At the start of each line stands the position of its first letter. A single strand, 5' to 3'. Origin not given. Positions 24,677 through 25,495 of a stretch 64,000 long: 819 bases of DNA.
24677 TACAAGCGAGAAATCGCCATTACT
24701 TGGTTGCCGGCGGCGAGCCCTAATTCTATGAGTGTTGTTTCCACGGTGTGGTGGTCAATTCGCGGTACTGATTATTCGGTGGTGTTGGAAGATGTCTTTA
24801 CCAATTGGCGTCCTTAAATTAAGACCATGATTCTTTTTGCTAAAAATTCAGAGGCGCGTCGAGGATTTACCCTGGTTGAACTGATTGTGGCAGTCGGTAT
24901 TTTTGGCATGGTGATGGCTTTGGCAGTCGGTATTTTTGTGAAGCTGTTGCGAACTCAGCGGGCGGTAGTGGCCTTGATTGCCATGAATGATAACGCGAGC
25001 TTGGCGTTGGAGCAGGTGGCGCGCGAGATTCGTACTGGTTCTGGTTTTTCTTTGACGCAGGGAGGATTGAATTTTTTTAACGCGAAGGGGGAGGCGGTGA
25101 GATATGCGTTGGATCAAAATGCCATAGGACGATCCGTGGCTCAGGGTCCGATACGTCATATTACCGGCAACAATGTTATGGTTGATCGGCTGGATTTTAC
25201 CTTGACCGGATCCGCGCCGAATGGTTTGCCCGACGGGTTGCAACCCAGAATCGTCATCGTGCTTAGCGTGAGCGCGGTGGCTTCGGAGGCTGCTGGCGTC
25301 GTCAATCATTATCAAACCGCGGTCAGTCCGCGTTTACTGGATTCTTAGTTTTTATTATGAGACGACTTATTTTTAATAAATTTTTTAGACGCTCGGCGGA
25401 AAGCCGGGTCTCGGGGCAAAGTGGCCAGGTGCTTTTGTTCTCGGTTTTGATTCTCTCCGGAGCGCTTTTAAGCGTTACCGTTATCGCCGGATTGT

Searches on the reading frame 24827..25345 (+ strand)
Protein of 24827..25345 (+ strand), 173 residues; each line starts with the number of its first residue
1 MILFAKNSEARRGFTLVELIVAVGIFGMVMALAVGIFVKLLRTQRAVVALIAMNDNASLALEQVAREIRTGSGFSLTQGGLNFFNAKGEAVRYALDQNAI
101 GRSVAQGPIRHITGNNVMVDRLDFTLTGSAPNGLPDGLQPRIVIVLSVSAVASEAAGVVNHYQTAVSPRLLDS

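Call 53: search_protein_families(library=pfam, proteins=[window:24827-25345:+], max_evalue=0.001)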
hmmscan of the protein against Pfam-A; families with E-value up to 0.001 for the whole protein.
window:24827-25345:+ (173 aa): 1 family
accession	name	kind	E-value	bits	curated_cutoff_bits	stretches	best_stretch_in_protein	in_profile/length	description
PF07963.17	N_methyl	-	5.4e-07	29.4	21.2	1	11-33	4-26/27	Prokaryotic N-terminal methylation motif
